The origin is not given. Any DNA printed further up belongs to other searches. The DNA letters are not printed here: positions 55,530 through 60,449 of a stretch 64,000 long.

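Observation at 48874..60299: NifA-like GAF/sigma-54 activator followed by three lipoproteins sharing an SGCP lipobox, two of them giant vWA paralogs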

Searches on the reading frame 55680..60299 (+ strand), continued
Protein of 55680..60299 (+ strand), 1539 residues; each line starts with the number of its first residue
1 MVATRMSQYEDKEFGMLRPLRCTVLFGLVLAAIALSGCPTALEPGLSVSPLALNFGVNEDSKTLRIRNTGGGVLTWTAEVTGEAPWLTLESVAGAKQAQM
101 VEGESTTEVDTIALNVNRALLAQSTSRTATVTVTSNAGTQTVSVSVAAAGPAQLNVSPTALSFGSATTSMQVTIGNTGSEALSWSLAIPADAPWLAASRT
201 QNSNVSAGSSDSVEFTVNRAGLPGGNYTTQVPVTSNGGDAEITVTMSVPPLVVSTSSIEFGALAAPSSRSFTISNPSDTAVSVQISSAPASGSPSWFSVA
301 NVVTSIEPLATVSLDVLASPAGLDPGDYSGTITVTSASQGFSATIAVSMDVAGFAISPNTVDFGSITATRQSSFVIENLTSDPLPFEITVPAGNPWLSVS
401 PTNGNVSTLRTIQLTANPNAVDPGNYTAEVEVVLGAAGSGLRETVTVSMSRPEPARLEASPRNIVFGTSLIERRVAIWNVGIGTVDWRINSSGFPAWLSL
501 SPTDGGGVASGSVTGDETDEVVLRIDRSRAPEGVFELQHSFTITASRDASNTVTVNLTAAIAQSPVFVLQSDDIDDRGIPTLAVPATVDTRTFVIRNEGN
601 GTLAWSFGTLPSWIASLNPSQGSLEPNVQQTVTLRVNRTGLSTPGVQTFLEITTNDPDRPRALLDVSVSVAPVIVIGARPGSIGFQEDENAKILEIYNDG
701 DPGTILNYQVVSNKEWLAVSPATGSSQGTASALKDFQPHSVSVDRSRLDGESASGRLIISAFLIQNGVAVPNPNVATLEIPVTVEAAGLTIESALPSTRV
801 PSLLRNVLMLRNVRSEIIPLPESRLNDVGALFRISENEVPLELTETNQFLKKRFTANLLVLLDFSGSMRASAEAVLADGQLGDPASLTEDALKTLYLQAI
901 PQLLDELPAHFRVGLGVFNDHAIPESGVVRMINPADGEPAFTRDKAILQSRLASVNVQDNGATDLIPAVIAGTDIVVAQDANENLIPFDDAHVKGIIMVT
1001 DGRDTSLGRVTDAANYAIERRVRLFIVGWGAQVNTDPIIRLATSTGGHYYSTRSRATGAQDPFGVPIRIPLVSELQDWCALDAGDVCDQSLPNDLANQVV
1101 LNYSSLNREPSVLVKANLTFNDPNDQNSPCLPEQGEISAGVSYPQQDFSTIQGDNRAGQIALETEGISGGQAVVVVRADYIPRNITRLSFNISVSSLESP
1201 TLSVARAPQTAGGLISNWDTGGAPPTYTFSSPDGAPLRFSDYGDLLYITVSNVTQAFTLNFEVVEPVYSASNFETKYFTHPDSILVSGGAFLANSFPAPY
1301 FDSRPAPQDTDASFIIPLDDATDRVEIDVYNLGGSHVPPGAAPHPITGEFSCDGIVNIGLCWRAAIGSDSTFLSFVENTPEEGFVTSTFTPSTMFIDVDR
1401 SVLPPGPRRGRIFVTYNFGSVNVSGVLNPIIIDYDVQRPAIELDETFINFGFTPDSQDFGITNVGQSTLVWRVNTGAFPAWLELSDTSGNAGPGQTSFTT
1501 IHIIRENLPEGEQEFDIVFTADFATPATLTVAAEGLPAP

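Call 35: find_homologous_proteins(query=window:55680-60299:+, max_evalue=0.00001)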
Query window:55680-60299:+ (1539 aa): 154 proteins with E <= 0.00001 among 8000 candidates; the best 120 are listed.
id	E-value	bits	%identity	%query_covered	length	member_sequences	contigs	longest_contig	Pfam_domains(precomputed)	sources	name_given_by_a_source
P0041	0.0e+0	3350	100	99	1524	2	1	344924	PF19190.7,PF22076.3,PF00092.35,PF22544.3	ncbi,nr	ncbi:MAG: VWA domain-containing protein [Candidatus Hydrogenedentes bacterium]|nr:VWA domain-contain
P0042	0.0e+0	2412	71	99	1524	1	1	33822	PF19190.7,PF22076.3,PF00092.35,PF22544.3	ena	-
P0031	0.0e+0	2399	70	100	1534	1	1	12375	PF19190.7,PF22076.3,PF00092.35,PF22544.3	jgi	-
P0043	0.0e+0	2377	69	99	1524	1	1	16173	PF19190.7,PF22076.3,PF22544.3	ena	-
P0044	0.0e+0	2350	69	99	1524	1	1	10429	PF19190.7,PF22076.3,PF00092.35,PF22544.3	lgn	-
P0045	0.0e+0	2253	67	99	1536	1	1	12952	PF19190.7,PF22076.3,PF22544.3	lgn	-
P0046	0.0e+0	2217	65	99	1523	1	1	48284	PF19190.7,PF22076.3,PF22544.3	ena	-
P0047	0.0e+0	2181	64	99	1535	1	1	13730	PF19190.7,PF22076.3,PF00092.35,PF24507.2,PF22544.3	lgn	-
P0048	0.0e+0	2175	64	99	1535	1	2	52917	PF19190.7,PF22076.3,PF00092.35,PF22544.3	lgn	-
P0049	0.0e+0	2145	63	99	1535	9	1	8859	PF19190.7,PF22076.3,PF00092.35,PF22544.3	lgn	-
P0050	0.0e+0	2143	63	99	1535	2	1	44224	PF19190.7,PF22076.3,PF00092.35,PF24507.2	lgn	-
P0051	0.0e+0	2132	62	100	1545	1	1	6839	PF19190.7,PF22076.3,PF00092.35,PF24507.2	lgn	-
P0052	0.0e+0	1984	59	99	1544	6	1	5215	PF19190.7,PF22544.3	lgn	-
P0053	0.0e+0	1977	59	99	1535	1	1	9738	PF19190.7,PF22076.3,PF14874.13,PF21310.4,PF24507.2,PF22544.3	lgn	-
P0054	0.0e+0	1945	58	99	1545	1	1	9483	PF19190.7,PF00092.35,PF22544.3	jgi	jgi:hypothetical protein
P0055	0.0e+0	1917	57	100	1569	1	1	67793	PF19190.7,PF13004.14,PF22544.3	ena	-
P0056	0.0e+0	1856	55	100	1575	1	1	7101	PF19190.7,PF22076.3,PF22544.3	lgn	-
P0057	0.0e+0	1778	54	100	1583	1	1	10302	PF19190.7,PF22076.3,PF22544.3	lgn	-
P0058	0.0e+0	1710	57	88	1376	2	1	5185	PF19190.7,PF22076.3,PF00092.35,PF22544.3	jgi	-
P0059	0.0e+0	1672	66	72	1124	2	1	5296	PF19190.7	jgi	-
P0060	0.0e+0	1222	44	97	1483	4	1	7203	PF19190.7,PF24816.3,PF22076.3,PF00092.35,PF25249.1,PF14874.13,PF21310.4,PF24507.2,PF22544.3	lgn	-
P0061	0.0e+0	1193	43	96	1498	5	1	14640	PF19190.7,PF22076.3,PF00635.33,PF21310.4,PF22544.3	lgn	-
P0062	0.0e+0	1178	42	97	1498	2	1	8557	PF19190.7,PF22076.3,PF24507.2,PF22544.3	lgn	-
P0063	0.0e+0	1158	42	98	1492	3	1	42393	PF19190.7,PF22076.3,PF14874.13,PF22544.3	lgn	-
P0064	0.0e+0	1152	41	97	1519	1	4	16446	PF19190.7,PF15780.12,PF22076.3,PF14874.13,PF21310.4,PF22067.3,PF22544.3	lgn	-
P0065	0.0e+0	1103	40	98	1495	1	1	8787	PF19190.7,PF22076.3,PF14874.13,PF21310.4,PF22544.3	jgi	-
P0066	0.0e+0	1025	38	99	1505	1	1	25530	PF19190.7,PF22076.3,PF14874.13,PF22544.3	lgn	-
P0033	0.0e+0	1016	39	98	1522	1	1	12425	PF19190.7,PF15780.12,PF22076.3,PF22067.3,PF22544.3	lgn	-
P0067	9.3e-297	1006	34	71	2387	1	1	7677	PF23755.2,PF19190.7,PF22076.3,PF22544.3,PF21223.4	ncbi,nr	ncbi:MAG: hypothetical protein QG656_1509, partial [Candidatus Hydrogenedentes bacterium]|nr:hypothe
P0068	5.1e-291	987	39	96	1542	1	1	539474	PF19190.7,PF22076.3,PF14874.13,PF21310.4,PF22544.3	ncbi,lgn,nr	ncbi:MAG: hypothetical protein GC168_06945 [Candidatus Hydrogenedens sp.]|nr:hypothetical protein [C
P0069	1.2e-286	972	38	97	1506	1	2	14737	PF19190.7,PF15780.12,PF22076.3,PF25249.1,PF14874.13,PF24507.2,PF22544.3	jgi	jgi:hypothetical protein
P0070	2.7e-268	912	37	97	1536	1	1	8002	PF19190.7,PF15780.12,PF22076.3,PF14874.13,PF21310.4,PF22067.3,PF24507.2,PF22544.3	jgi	-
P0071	2.3e-262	892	36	96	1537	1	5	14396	PF19190.7,PF22076.3,PF25249.1,PF21310.4,PF22067.3,PF22544.3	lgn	-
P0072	3.5e-237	808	35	95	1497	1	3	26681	PF19190.7,PF22076.3,PF00635.33,PF14874.13,PF22544.3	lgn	-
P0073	1.6e-217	743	30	47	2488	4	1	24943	PF18984.6,PF11797.15,PF12690.14,PF25249.1,PF14524.13,PF21310.4,PF17570.8,PF22067.3,PF24507.2,PF22544.3,PF23755.2,PF19190.7,PF15780.12,PF22076.3,PF00635.33,PF13004.14,PF14874.13,PF24053.2,PF20251.5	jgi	-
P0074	8.3e-209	714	34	96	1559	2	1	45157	PF23755.2,PF19190.7,PF22076.3,PF00092.35,PF00635.33,PF14874.13,PF21310.4,PF22067.3,PF22544.3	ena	-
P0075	9.8e-209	714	33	97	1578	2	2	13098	PF19190.7,PF22544.3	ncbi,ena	-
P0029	1.8e-204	700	35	86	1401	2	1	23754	PF19190.7,PF22076.3,PF22544.3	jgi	-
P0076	3.0e-199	683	32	37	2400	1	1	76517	PF07610.18,PF21310.4,PF17570.8,PF22067.3,PF24507.2,PF22544.3,PF23755.2,PF19190.7,PF22076.3,PF14258.13,PF00635.33,PF13004.14,PF14874.13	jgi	jgi:hypothetical protein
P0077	1.7e-178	614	30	89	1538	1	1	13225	PF19190.7,PF22076.3,PF21310.4,PF22544.3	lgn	-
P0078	6.0e-173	596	31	95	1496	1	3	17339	PF23755.2,PF19190.7,PF22076.3,PF00092.35,PF22544.3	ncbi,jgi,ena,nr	ncbi:MAG TPA: choice-of-anchor D domain-containing protein [Candidatus Hydrogenedentes bacterium]|nr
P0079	1.9e-168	581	28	46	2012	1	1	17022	PF18984.6,PF06280.19,PF07610.18,PF12690.14,PF25249.1,PF14524.13,PF17766.8,PF21310.4,PF17570.8,PF22067.3,PF24507.2,PF22544.3,PF22854.3,PF14310.13,PF23755.2,PF19190.7,PF24816.3,PF15780.12,PF22076.3,PF24798.3,PF00635.33,PF13004.14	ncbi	-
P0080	6.8e-164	566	32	89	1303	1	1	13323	PF23755.2,PF19190.7,PF22076.3,PF00092.35,PF13519.13,PF22544.3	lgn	-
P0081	1.6e-156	541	32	87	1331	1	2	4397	PF19190.7,PF22544.3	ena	-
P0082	7.6e-156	539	31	89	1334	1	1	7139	PF19190.7,PF22076.3,PF13004.14,PF22544.3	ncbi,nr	ncbi:MAG: hypothetical protein HY706_01665 [Candidatus Hydrogenedentes bacterium]|nr:hypothetical pr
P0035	1.4e-153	531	31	95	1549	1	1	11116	PF19190.7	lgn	-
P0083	5.3e-148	513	31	87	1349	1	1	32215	PF13768.13,PF19190.7,PF00092.35,PF13519.13,PF22544.3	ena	-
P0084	6.2e-146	506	31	89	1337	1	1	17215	PF19190.7,PF22076.3,PF22544.3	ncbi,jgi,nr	ncbi:MAG: VWA domain-containing protein [Candidatus Hydrogenedentes bacterium]|nr:VWA domain-contain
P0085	8.5e-144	499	31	87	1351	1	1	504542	PF19190.7,PF13519.13,PF22544.3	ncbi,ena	-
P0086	4.4e-143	497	30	89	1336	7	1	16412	PF19190.7,PF22076.3,PF22544.3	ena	-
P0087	4.8e-143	496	30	98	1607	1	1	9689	PF19190.7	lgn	-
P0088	3.3e-139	484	31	87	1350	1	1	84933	PF19190.7,PF13519.13,PF04056.21,PF22544.3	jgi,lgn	-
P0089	5.6e-98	347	25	47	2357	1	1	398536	PF19190.7,PF18984.6,PF22076.3,PF10342.16,PF13004.14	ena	-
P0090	3.6e-97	344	28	47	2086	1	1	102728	PF19190.7,PF16655.13,PF22076.3,PF13004.14,PF03781.23,PF22544.3,PF00041.28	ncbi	-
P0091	1.3e-90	323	31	49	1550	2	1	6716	PF02575.22,PF18984.6,PF13385.14,PF17766.8,PF02210.32,PF22544.3,PF19190.7,PF22076.3,PF13004.14,PF14874.13,PF03781.23,PF21223.4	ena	-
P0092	1.4e-83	299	30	44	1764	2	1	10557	PF18984.6,PF00801.27,PF11797.15,PF12690.14,PF17766.8,PF22544.3,PF15902.13,PF18911.7,PF19190.7,PF13585.13,PF22076.3,PF18962.8,PF13004.14,PF14870.13,PF13860.13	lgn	-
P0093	5.8e-79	284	28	47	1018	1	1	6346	PF19190.7,PF13715.13,PF22076.3,PF13004.14,PF17766.8,PF21310.4,PF13620.13,PF17210.10,PF22544.3,PF21223.4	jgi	-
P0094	1.3e-77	280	30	47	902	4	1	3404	PF19190.7,PF18984.6,PF13715.13,PF22076.3,PF13004.14,PF17766.8,PF24053.2,PF13620.13,PF22544.3,PF22854.3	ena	-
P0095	7.5e-76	274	33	39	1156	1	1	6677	PF19190.7,PF18984.6,PF13715.13,PF22076.3,PF13004.14,PF17766.8,PF13620.13,PF22544.3,PF22854.3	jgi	jgi:Fe-S cluster assembly iron-binding protein IscA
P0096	1.4e-73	266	27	46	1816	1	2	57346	PF19190.7,PF18984.6,PF13585.13,PF22076.3,PF18962.8,PF24507.2,PF13860.13,PF22544.3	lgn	-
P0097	8.7e-71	257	29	37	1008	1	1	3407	PF09603.16,PF18984.6,PF00801.27,PF17766.8,PF22544.3,PF18911.7,PF19190.7,PF22352.3,PF22076.3,PF13473.13,PF18173.7,PF14874.13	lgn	-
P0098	1.0e-63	234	30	45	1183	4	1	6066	PF19190.7,PF22076.3,PF13004.14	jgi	jgi:hypothetical protein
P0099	1.0e-54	204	34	27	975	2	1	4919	PF19190.7,PF13715.13,PF22076.3,PF13004.14,PF13620.13,PF22544.3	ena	-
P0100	1.3e-52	197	34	34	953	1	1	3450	PF19190.7,PF18984.6,PF12690.14,PF22076.3,PF13385.14,PF13004.14,PF03781.23,PF02210.32,PF22544.3,PF08204.18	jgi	-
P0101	4.8e-49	185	32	26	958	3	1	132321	PF19190.7,PF18984.6,PF22076.3,PF13004.14,PF17766.8,PF03781.23,PF22544.3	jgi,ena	-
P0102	2.5e-48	183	26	47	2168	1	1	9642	PF19190.7,PF19543.6,PF22076.3,PF13004.14,PF21223.4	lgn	-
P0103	3.2e-47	179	28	39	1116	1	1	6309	PF19190.7,PF13715.13,PF22076.3,PF13385.14,PF13004.14,PF17802.8,PF13620.13,PF17210.10,PF22544.3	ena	-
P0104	8.4e-47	178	29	40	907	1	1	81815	PF19190.7,PF22076.3,PF13004.14,PF22544.3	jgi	jgi:hypothetical protein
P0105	6.2e-43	165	25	42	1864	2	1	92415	PF19190.7,PF19543.6,PF22076.3,PF13004.14,PF21223.4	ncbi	-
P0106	1.5e-40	157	26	49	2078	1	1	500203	PF07495.20,PF13750.13,PF27154.1,PF23861.2,PF19190.7,PF22352.3,PF22076.3,PF18962.8,PF13004.14,PF10029.16,PF23660.2,PF22744.3,PF21223.4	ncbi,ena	-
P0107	5.6e-39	152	30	23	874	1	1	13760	PF19190.7,PF13715.13,PF22076.3,PF13004.14,PF13620.13,PF22544.3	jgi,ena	-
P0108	1.3e-36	144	27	46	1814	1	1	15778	PF19190.7,PF00754.32,PF19543.6,PF22076.3,PF22633.4,PF00635.33,PF21310.4,PF22544.3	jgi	-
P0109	2.3e-34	136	29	27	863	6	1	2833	PF19190.7,PF13715.13,PF22076.3,PF17766.8,PF13620.13,PF22544.3,PF00041.28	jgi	-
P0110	1.3e-33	134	29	27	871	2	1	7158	PF19190.7,PF13715.13,PF22076.3,PF08308.18,PF17766.8,PF13620.13,PF22544.3,PF00041.28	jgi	-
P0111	1.8e-32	130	32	26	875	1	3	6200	PF19190.7,PF13715.13,PF07610.18,PF22076.3,PF08308.18,PF17802.8,PF13620.13,PF22544.3,PF00041.28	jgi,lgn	-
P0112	7.5e-31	125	29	20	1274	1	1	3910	PF19190.7,PF00092.35,PF13519.13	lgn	-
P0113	1.8e-30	123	31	26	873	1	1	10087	PF19190.7,PF13715.13,PF22076.3,PF13004.14,PF13620.13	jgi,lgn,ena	-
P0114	7.2e-29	118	28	33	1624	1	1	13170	PF19190.7,PF22076.3,PF21310.4,PF22544.3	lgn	-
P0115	2.0e-27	113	27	45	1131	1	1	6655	PF19190.7,PF22352.3,PF19410.6,PF22076.3,PF18962.8,PF21310.4,PF22544.3,PF21223.4,PF16967.12,PF04234.19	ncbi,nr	ncbi:MAG: choice-of-anchor D domain-containing protein, partial [Planctomycetes bacterium]|nr:choice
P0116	2.3e-23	100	28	45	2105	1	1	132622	PF22065.3,PF21310.4,PF24507.2,PF22544.3,PF16967.12,PF19190.7,PF22352.3,PF19543.6,PF22076.3,PF00635.33,PF13004.14,PF24291.2,PF12371.15,PF21223.4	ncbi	-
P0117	1.6e-22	97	25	47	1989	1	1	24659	PF19190.7,PF22352.3,PF22076.3,PF13944.13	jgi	jgi:uncharacterized protein (TIGR03437 family)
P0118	6.0e-21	92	28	45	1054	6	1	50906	PF14524.13,PF21310.4,PF22067.3,PF22544.3,PF03168.20,PF23755.2,PF19190.7,PF24816.3,PF22076.3,PF24798.3,PF00635.33,PF07705.18,PF12371.15,PF14714.12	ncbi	-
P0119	6.7e-20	88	27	25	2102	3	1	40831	PF19190.7,PF13004.14,PF21223.4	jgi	jgi:hypothetical protein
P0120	7.5e-20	88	30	12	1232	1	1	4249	PF19190.7,PF17829.8,PF13860.13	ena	-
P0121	9.8e-20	88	27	40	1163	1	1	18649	PF19190.7,PF01551.30,PF22076.3,PF25249.1,PF00635.33,PF13004.14,PF21310.4,PF22544.3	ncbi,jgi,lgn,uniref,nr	ncbi:BACON domain-containing protein [Longimicrobium sp.]|uniref:BACON domain-containing protein n=1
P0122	4.9e-19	86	26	40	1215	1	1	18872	PF19190.7,PF22076.3,PF21310.4,PF22544.3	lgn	-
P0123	3.4e-18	83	27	51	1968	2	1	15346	PF07610.18,PF23643.2,PF21310.4,PF22067.3,PF24507.2,PF22544.3,PF22073.3,PF11614.15,PF19190.7,PF22076.3,PF00635.33,PF24291.2,PF20251.5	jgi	jgi:hypothetical protein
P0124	9.1e-18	81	26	45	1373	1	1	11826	PF19190.7,PF19543.6,PF04449.19,PF22076.3,PF13004.14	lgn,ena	-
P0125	2.9e-16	76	31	17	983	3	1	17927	PF19190.7,PF15780.12,PF22076.3,PF00635.33,PF21310.4,PF24507.2,PF22544.3,PF05506.18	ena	-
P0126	1.2e-15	74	25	40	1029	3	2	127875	PF19190.7,PF22076.3,PF21310.4,PF24507.2,PF22544.3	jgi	jgi:hypothetical protein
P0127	1.9e-15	74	24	33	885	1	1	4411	PF07610.18,PF25249.1,PF21310.4,PF24507.2,PF22544.3,PF22854.3,PF22073.3,PF19190.7,PF15780.12,PF22076.3,PF00635.33,PF12371.15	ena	-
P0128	3.2e-15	73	27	25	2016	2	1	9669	PF19190.7,PF21223.4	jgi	jgi:uncharacterized protein (TIGR03437 family)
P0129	3.8e-15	73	27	30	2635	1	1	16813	PF19190.7,PF13004.14,PF21223.4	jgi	jgi:uncharacterized protein (TIGR03437 family)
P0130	5.5e-15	72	24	33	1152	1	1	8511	PF19190.7,PF22076.3,PF25249.1,PF00635.33,PF21310.4,PF22544.3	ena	-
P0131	2.6e-14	70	30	25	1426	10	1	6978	PF19190.7,PF19410.6,PF19543.6,PF22076.3,PF13004.14,PF21223.4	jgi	jgi:hypothetical protein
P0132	3.0e-14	70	26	46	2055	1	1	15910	PF19190.7,PF22076.3,PF13860.13,PF24291.2,PF22544.3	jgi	jgi:hypothetical protein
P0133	6.6e-14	69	26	48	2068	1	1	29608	PF19190.7,PF22076.3,PF22544.3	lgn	-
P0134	7.0e-14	68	27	23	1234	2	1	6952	PF19190.7,PF22076.3,PF21310.4,PF22544.3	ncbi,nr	ncbi:MAG TPA: choice-of-anchor D domain-containing protein [Ktedonobacteraceae bacterium]|nr:choice-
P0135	1.6e-13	67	24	35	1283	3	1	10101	PF19190.7,PF22076.3,PF21310.4,PF22544.3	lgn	-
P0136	2.0e-13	67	27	23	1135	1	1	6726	PF19190.7,PF13715.13,PF11797.15,PF22076.3,PF17802.8,PF13620.13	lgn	-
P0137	3.4e-13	66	27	40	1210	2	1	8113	PF19190.7,PF21310.4,PF22544.3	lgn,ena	-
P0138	4.2e-13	66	31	26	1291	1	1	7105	PF19190.7,PF19543.6,PF22076.3,PF13004.14,PF21223.4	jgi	jgi:hypothetical protein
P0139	4.6e-13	66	26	27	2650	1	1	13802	PF19190.7,PF13004.14,PF21223.4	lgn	-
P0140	5.1e-13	66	28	23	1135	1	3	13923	PF19190.7,PF13715.13,PF11797.15,PF22076.3,PF13620.13,PF22544.3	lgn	-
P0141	5.3e-13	66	26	25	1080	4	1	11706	PF19190.7,PF22076.3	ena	-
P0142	8.6e-13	65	25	49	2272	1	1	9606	PF19190.7,PF01833.31,PF13004.14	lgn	-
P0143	1.2e-12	64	28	23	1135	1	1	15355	PF19190.7,PF13715.13,PF11797.15,PF22076.3,PF13620.13,PF22544.3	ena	-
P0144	1.5e-12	64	27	23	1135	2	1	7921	PF19190.7,PF13715.13,PF11797.15,PF22076.3,PF17802.8,PF13620.13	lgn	-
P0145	3.3e-12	63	26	27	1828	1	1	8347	PF01839.30,PF19190.7,PF01833.31,PF22076.3,PF13517.13,PF13004.14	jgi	jgi:uncharacterized protein (TIGR03437 family)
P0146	3.6e-12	63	32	20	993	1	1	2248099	PF19190.7,PF19410.6,PF22076.3,PF12819.14,PF13004.14,PF11721.15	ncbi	ncbi:MAG: malectin domain-containing carbohydrate-binding protein [Bryobacteraceae bacterium]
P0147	5.6e-12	62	34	14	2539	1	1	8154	PF01839.30,PF24771.4,PF07610.18,PF01833.31,PF22544.3,PF18911.7,PF22073.3,PF19190.7,PF22352.3,PF15780.12,PF13517.13,PF12371.15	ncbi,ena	-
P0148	7.5e-12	62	25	31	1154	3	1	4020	PF19190.7,PF22076.3,PF25249.1,PF21310.4,PF22544.3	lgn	-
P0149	9.4e-12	61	28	19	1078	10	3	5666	PF19190.7,PF21223.4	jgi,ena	jgi:uncharacterized protein (TIGR03437 family)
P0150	9.6e-12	61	25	43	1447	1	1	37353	PF01839.30,PF12256.15,PF19190.7,PF06280.19,PF22076.3,PF13517.13,PF13004.14,PF22544.3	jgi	jgi:uncharacterized membrane protein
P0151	2.1e-11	60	28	45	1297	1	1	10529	PF19190.7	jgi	jgi:large repetitive protein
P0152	4.1e-11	59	25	23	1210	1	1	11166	PF19190.7,PF22076.3,PF21310.4,PF22544.3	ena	-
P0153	6.2e-11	59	27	40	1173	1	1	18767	PF19190.7,PF19543.6,PF22076.3,PF13004.14,PF21223.4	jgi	jgi:large repetitive protein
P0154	1.2e-10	58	27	23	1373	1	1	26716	PF19190.7,PF21223.4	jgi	jgi:hypothetical protein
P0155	1.5e-10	57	28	34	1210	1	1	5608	PF19190.7,PF21310.4,PF22544.3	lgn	-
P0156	2.2e-10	57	24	37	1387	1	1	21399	PF19190.7,PF22076.3,PF22842.4,PF22544.3,PF17161.11,PF21223.4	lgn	-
